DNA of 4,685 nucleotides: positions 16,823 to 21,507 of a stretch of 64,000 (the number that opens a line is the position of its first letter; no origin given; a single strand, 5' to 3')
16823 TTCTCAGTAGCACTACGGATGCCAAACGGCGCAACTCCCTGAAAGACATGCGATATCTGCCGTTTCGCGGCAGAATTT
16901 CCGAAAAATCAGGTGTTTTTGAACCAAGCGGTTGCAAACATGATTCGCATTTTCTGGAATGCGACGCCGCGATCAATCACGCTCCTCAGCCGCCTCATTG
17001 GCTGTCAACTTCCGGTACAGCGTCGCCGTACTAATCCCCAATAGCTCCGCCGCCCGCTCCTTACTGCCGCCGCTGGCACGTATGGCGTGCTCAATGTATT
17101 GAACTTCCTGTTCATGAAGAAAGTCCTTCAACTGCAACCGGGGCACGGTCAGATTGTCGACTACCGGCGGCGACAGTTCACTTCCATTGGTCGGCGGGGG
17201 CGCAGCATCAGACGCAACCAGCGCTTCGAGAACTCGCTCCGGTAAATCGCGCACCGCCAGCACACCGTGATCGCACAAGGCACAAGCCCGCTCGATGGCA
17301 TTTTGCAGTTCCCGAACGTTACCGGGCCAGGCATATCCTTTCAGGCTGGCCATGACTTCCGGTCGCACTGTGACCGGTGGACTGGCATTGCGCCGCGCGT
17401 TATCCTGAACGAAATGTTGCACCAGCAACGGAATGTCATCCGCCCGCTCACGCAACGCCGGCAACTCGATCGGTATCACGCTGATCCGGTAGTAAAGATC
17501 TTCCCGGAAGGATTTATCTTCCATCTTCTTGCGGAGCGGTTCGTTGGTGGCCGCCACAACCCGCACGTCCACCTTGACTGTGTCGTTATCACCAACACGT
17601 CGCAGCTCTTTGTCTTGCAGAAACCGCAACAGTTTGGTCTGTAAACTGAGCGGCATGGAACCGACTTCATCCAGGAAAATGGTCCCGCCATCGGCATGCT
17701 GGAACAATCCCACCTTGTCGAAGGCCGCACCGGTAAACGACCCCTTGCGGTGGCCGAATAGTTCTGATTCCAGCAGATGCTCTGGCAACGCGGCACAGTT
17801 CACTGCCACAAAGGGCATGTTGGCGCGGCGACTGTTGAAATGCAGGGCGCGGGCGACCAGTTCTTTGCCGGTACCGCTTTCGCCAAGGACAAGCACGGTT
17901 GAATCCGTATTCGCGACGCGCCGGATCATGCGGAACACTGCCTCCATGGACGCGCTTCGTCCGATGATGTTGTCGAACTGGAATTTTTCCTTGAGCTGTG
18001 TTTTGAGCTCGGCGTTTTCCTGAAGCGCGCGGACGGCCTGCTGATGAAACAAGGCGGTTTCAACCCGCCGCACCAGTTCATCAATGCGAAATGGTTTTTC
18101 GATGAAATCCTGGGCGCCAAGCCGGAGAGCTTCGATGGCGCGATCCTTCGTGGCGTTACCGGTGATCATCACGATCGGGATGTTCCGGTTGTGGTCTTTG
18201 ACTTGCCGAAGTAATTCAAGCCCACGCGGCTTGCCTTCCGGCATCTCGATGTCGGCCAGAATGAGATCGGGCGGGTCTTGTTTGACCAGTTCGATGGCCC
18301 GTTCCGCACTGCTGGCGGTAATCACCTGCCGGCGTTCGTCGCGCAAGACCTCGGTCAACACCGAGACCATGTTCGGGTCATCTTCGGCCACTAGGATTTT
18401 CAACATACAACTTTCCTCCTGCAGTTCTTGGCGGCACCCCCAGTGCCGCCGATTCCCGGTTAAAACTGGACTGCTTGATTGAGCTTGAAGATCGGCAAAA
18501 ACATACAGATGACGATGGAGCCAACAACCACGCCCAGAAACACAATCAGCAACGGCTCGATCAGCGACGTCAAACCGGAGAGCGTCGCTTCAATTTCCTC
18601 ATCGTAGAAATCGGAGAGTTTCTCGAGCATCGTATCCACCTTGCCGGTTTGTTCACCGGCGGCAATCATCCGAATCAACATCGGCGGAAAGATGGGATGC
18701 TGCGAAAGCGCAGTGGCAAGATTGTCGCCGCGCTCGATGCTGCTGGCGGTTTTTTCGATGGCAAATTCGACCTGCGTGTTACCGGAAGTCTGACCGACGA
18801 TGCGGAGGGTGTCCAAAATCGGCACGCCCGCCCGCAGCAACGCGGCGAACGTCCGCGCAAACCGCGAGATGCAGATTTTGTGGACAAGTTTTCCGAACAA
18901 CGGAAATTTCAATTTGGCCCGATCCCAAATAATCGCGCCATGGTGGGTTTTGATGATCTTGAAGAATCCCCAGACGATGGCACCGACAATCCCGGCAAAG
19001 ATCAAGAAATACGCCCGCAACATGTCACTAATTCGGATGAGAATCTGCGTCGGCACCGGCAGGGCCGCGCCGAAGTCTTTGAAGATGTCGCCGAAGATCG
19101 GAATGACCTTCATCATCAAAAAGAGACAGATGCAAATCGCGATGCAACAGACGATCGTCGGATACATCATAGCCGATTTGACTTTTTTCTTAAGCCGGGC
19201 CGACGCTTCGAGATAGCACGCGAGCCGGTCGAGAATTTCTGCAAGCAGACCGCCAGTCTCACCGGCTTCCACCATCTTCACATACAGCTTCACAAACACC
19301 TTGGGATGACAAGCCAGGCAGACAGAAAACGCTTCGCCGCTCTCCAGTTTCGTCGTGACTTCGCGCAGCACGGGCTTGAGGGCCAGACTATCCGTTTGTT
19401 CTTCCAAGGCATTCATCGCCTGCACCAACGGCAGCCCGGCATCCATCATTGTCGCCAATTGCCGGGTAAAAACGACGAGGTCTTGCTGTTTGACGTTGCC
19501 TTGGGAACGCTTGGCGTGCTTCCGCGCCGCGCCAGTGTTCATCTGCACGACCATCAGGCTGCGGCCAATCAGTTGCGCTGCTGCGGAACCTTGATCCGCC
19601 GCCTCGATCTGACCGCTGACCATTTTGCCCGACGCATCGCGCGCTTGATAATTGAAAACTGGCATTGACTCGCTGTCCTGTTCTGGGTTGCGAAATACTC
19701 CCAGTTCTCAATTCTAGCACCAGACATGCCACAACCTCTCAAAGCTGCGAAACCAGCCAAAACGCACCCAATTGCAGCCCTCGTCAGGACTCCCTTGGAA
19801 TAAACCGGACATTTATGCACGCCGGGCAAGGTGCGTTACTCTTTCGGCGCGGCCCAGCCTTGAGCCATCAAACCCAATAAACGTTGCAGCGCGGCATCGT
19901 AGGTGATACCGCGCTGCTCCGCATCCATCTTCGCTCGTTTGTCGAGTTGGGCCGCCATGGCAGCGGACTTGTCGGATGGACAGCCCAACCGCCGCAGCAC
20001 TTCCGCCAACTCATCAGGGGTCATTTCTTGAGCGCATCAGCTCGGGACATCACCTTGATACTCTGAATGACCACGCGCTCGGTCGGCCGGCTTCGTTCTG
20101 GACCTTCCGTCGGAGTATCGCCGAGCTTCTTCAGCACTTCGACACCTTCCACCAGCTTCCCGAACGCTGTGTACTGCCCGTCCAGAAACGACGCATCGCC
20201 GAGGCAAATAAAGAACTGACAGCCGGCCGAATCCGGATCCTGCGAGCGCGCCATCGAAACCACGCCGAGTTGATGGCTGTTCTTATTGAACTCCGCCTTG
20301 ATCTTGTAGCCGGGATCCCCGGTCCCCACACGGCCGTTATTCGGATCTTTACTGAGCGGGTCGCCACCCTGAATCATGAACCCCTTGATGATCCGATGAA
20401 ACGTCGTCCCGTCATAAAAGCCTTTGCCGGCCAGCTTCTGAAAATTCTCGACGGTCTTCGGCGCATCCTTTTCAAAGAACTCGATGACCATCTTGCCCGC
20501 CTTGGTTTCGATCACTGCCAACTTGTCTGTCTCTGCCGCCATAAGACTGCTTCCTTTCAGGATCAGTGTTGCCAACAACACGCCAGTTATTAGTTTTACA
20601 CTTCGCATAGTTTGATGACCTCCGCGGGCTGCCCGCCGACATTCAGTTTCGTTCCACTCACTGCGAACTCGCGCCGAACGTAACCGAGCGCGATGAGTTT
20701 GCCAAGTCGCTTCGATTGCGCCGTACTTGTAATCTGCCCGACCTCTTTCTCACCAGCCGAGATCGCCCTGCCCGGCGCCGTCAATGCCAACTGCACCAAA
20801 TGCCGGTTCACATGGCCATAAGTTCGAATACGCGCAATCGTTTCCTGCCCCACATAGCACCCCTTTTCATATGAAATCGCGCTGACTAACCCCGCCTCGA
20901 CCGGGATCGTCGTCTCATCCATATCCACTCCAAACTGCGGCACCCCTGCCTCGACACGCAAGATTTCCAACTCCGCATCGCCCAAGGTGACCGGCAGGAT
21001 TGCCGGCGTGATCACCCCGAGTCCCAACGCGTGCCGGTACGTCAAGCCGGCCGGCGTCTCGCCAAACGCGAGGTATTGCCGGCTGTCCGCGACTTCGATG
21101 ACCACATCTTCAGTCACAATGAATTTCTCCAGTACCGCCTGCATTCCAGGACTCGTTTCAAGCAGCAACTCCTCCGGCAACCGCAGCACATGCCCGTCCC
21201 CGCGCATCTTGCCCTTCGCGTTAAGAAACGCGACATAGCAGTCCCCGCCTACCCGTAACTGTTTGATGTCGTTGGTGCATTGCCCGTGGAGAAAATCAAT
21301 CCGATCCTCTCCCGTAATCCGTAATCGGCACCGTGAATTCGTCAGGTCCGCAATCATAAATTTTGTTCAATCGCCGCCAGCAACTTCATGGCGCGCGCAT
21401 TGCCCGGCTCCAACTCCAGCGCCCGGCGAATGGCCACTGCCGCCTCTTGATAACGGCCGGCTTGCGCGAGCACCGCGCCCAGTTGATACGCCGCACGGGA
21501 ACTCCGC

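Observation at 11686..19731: Five copies of one 16-nt sigma-54 promoter element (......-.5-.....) wire the whole pilus locus to two kinase-less NtrC-type activators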

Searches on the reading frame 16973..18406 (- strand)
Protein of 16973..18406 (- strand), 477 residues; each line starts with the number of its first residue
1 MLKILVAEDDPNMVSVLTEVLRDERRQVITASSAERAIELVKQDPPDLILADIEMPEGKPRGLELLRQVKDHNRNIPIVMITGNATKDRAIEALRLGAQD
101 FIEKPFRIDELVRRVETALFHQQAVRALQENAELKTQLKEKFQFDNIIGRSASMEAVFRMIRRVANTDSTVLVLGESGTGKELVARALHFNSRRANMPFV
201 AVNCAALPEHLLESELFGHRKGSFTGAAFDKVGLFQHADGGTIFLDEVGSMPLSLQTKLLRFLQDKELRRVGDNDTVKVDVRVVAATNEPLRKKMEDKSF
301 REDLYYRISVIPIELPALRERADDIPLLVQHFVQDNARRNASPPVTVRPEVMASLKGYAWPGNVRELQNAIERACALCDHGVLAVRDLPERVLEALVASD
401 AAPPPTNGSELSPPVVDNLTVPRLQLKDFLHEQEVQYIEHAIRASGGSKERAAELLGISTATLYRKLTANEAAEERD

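Call 8: search_protein_families(library=pfam, proteins=[window:16973-18406:-], max_evalue=0.01)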
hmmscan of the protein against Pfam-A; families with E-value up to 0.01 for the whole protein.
window:16973-18406:- (477 aa): 10 families
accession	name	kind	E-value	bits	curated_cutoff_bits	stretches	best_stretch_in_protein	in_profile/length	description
PF00158.32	Sigma54_activat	-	5.6e-73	244.6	20.2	1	147-314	1-168/168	Sigma-54 interaction domain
PF00072.30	Response_reg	-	1.3e-28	99.8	30.2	1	4-115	1-110/111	Response regulator receiver domain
PF25601.1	AAA_lid_14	-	5.7e-26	90.6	27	1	319-395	1-77/87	AAA+ ATPase lid domain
PF14532.12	Sigma54_activ_2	-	2.2e-22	80.2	25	1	148-318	1-138/138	Sigma-54 interaction domain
PF02954.25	HTH_8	-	1.6e-11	44.1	22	1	430-468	2-40/42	Bacterial regulatory protein, Fis family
PF07728.20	AAA_5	-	1.4e-08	35.3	22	1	171-299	2-134/139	AAA domain (dynein-related subfamily)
PF13191.12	AAA_16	-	3e-06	28.3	32.6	1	147-255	2-86/167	AAA ATPase domain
PF00004.35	AAA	-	5.8e-06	27.2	21.2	1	171-290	1-111/131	ATPase family associated with various cellular activities (AAA)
PF20432.4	Xre-like-HTH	-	0.00068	20.3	25.8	1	436-467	13-50/63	Antitoxin Xre-like helix-turn-helix domain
PF12775.13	AAA_7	-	0.009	16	25.8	0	138-224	3-94/181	P-loop containing dynein motor region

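Call 43: search_protein_families(library=ncbifam, proteins=[window:16973-18406:-], max_evalue=0.001)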
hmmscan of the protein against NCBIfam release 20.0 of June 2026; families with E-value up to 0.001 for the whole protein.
window:16973-18406:- (477 aa): 119 families (the best 25 are shown)
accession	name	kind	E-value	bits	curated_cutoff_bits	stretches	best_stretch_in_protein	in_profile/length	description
TIGR01818.1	ntrC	equivalog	4.3e-132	441.2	558.6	1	4-468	1-461/463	nitrogen regulation protein NR(I)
NF008469.0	PRK11361.1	equivalog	1.1e-123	413.4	714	1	3-468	6-452/461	acetoacetate metabolism transcriptional regulator AtoC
TIGR02915.1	PEP_resp_reg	equivalog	8.6e-117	390.7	502.6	1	4-467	1-439/445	PEP-CTERM-box response regulator transcription factor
NF051870.1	NAssimRespRegNtrX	equivalog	2.1e-113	379.6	600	1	2-468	2-448/452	nitrogen assimilation response regulator NtrX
NF041946.1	LuxO_transreg_Vib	equivalog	1.3e-110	370.4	800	1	27-470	22-460/463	quorum-sensing sigma-54 dependent transcriptional regulator LuxO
NF008176.1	PRK10923.1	equivalog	1.3e-107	360.3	620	1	4-468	6-464/469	nitrogen regulation protein NR(I)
NF041552.1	TF_PrdR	equivalog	1.2e-106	357.3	795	1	123-469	249-575/577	sigma-54 dependent transcriptional regulator PrdR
TIGR01817.1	nifA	equivalog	9e-106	354.7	528.85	1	103-411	153-461/534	nif-specific transcriptional activator NifA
NF007689.0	PRK10365.1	equivalog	1.1e-105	354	760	1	2-468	6-440/441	sigma-54-dependent response regulator transcription factor ZraR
NF003451.0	PRK05022.1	equivalog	6.4e-102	341.9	476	1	120-465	160-503/512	nitric oxide reductase transcriptional regulator NorR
NF038308.1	RNA_repair_RtcR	equivalog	9.2e-100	335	650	1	88-464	124-505/530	RNA repair transcriptional activator RtcR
NF011695.0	PRK15115.1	equivalog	3.1e-99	332.7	763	1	3-384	8-374/445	two-component system response regulator GlrR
NF049963.1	RespRegFlgRCampy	domain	4.4e-99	332.2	750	1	3-388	2-377/429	fla regulon two-component system response regulator FlgR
TIGR02329.1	propionate_PrpR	equivalog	4.8e-94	315.9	499.2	1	123-468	187-525/526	propionate catabolism operon regulatory protein PrpR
NF050807.1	TransRegFlbDCaul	equivalog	9.8e-93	311.4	750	1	19-469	18-437/454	sigma-54-dependent transcriptional regulator FlbD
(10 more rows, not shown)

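Call 61: search_solved_structures(query=window:16973-18406:-, max_evalue=1e-40)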
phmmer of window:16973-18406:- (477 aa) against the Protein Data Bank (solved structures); distinct sequences matched with E-value up to 1e-40: 35.
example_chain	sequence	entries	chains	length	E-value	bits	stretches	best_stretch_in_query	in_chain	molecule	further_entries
8p53_C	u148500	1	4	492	6.7e-88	298.9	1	54-468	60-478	Transcriptional regulator FleQ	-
8pb9_D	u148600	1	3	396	1.9e-84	287.5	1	54-391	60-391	Transcriptional regulator FleQ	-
5m7n_A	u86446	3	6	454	3.1e-84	286.8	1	4-468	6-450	Nitrogen assimilation regulatory protein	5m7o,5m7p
9qq6_C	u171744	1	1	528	8.7e-84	285.3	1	122-402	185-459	Nif-specific regulatory protein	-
5exx_A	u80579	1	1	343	5.1e-83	282.8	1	141-467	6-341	Transcriptional regulator FleQ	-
4l4u_A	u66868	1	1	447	1e-82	281.8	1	2-378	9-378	Transcriptional regulator (NtrC family)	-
5ep0_A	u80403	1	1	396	4.3e-82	279.7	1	3-394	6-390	Putative repressor protein luxO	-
1ny5_A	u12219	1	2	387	6.6e-81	275.8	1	3-378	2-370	transcriptional regulator (NtrC family)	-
6jdi_A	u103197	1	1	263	6.5e-80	272.6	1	144-391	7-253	Nitrogen assimilation regulatory protein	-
5exp_A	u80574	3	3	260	1.7e-79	271.2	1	141-391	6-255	Transcriptional regulator FleQ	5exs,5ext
6j7e_A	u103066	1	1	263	3.2e-79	270.3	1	144-391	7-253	Nitrogen assimilation regulatory protein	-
7ejw_C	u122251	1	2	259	3.3e-79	270.2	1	144-391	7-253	Transcriptional regulator FleQ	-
26jl_A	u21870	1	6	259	5.1e-79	269.6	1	146-391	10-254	Flagellar regulatory protein A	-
6jdl_A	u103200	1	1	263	8.4e-79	268.9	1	144-391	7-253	Nitrogen assimilation regulatory protein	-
1ojl_A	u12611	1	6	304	3.8e-78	266.7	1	146-467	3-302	TRANSCRIPTIONAL REGULATORY PROTEIN ZRAR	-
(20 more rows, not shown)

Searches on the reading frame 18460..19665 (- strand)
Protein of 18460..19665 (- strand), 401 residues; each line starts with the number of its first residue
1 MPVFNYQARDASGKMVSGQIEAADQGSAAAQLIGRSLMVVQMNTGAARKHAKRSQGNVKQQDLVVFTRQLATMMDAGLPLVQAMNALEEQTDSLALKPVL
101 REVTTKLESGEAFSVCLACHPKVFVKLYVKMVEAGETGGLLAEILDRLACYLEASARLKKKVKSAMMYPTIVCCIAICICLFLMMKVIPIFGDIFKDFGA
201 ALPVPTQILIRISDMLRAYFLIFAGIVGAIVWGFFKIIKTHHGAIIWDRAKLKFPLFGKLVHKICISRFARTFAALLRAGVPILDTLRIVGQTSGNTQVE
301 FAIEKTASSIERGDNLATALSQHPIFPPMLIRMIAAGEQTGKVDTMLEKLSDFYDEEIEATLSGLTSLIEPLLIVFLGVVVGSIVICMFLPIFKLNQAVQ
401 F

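Call 8: search_protein_families(library=pfam, proteins=[window:18460-19665:-], max_evalue=0.01)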
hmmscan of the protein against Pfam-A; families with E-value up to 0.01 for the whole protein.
window:18460-19665:- (401 aa): 1 family
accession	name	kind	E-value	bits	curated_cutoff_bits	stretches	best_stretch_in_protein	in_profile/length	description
PF00482.28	T2SSF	-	4.8e-62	207.9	25.2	2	269-391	1-125/125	Type II secretion system (T2SS), protein F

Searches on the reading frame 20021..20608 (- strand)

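Call 8: search_protein_families(library=pfam, proteins=[window:20021-20608:-], max_evalue=0.01)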
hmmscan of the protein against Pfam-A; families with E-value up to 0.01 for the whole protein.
window:20021-20608:- (195 aa): 1 family
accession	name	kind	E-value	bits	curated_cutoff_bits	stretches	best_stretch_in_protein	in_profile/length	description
PF00160.26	Pro_isomerase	-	5e-52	176.8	21.7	1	32-186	3-159/159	Cyclophilin type peptidyl-prolyl cis-trans isomerase/CLD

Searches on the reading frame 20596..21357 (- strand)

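Call 8: search_protein_families(library=pfam, proteins=[window:20596-21357:-], max_evalue=0.01)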
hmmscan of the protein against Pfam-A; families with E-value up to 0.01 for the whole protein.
window:20596-21357:- (253 aa): 3 families
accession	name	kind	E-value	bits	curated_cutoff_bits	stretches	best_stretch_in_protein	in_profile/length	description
PF01571.26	GCV_T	-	4.5e-13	49.5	25.6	2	8-73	47-113/255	Aminomethyltransferase folate-binding domain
PF08669.17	GCV_T_C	-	3e-10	40.3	25.9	1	185-241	1-63/80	Glycine cleavage T-protein C-terminal barrel domain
PF25455.1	Beta-barrel_CAF17_C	-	4.8e-05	23.5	25.7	1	189-248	11-63/70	CAF17, C-terminal beta-barrel domain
